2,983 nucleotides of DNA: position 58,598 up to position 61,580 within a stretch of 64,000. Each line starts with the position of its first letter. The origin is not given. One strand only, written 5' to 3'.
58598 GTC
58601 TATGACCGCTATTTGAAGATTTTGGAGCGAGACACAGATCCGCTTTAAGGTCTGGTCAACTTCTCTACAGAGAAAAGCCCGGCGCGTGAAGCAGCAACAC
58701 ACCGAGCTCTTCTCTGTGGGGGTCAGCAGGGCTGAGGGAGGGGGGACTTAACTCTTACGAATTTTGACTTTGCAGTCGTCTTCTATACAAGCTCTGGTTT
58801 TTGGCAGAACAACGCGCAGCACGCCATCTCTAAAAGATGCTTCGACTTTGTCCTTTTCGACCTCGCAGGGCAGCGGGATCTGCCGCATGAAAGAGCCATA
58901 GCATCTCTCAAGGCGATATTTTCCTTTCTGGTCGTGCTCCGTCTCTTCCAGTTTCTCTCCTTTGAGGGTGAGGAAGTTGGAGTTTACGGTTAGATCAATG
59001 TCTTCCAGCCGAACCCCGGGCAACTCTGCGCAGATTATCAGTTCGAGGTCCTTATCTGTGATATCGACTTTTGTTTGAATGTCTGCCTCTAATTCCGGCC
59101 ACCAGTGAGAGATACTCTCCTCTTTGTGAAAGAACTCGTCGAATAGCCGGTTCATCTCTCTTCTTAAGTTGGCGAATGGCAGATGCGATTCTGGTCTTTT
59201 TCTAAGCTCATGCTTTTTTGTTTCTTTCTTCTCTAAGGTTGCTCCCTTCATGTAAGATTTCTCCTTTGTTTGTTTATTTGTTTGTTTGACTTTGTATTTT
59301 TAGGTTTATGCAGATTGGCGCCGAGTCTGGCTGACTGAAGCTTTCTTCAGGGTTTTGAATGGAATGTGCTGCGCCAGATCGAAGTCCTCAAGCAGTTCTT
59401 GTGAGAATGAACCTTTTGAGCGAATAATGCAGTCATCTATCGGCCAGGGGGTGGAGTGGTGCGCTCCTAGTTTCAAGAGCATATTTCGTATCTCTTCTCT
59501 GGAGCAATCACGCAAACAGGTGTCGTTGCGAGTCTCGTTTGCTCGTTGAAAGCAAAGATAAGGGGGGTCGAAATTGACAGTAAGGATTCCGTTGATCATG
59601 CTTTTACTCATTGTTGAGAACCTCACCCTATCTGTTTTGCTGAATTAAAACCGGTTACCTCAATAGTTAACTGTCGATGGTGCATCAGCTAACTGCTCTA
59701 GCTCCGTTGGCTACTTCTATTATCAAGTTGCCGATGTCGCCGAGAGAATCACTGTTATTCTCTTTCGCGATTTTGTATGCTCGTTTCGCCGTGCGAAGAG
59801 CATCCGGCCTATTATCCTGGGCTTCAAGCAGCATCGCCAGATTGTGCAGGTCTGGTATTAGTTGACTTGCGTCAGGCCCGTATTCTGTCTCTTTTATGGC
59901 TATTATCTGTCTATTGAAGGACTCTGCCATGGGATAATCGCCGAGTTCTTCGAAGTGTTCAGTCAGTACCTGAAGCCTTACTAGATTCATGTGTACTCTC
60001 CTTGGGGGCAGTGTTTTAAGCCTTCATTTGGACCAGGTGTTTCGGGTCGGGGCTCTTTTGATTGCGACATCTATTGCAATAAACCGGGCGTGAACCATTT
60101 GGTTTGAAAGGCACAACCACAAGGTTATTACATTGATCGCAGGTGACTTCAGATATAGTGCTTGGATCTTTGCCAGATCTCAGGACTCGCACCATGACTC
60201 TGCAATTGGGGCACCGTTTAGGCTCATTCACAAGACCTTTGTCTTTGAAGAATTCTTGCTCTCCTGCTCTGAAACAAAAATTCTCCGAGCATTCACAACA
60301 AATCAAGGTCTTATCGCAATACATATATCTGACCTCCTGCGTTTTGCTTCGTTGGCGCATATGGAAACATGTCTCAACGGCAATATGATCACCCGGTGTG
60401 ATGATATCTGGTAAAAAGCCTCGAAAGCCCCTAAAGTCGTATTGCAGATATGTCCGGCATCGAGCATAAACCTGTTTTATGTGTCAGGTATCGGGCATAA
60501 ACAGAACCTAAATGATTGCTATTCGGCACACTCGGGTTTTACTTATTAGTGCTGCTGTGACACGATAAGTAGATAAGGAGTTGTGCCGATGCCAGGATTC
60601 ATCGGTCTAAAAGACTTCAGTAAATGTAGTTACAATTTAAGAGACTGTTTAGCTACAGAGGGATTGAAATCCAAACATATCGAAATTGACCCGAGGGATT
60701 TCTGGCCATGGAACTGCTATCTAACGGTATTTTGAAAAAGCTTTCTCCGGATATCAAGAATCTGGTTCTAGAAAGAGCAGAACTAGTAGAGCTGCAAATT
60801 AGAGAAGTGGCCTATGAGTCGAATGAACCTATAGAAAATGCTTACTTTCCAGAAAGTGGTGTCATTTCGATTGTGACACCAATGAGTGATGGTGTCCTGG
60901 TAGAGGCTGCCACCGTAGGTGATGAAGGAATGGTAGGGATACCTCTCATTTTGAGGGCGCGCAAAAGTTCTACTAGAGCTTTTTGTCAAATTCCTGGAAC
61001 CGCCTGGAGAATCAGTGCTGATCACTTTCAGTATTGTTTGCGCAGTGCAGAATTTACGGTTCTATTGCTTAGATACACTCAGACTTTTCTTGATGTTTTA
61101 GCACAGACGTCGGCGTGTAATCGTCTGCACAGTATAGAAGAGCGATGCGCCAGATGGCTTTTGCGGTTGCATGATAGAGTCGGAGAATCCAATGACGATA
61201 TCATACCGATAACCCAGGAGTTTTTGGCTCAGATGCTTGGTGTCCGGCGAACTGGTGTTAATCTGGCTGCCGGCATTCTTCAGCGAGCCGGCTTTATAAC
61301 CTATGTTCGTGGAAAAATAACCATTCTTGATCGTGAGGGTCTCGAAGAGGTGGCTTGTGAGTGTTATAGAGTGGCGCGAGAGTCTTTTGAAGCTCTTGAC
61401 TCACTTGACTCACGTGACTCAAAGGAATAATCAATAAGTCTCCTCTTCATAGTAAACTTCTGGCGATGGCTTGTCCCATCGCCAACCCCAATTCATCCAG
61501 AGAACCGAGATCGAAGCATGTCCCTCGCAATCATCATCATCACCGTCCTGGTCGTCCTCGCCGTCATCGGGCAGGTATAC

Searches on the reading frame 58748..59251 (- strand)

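Call 16: search_protein_families(library=pfam, proteins=[window:58748-59251:-], max_evalue=0.001)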
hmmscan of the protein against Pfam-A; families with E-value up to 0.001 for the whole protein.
window:58748-59251:- (167 aa): 2 families
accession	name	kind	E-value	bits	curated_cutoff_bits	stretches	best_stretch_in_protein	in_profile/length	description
PF00011.27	HSP20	-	8.9e-18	64.7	20.8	1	64-155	2-91/102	Hsp20/alpha crystallin family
PF17886.7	ArsA_HSP20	-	2.1e-06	27.6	22.5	1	71-148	4-62/63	HSP20-like domain found in ArsA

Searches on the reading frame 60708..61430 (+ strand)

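Call 16: search_protein_families(library=pfam, proteins=[window:60708-61430:+], max_evalue=0.001)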
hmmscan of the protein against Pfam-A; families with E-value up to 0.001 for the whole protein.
window:60708-61430:+ (240 aa): 2 families
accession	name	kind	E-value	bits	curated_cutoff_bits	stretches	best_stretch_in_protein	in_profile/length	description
PF13545.12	HTH_Crp_2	-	6.7e-18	64.9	27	1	145-214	1-69/70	Crp-like helix-turn-helix domain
PF00027.35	cNMP_binding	-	1.8e-07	31.5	27.5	1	29-112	4-87/89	Cyclic nucleotide-binding domain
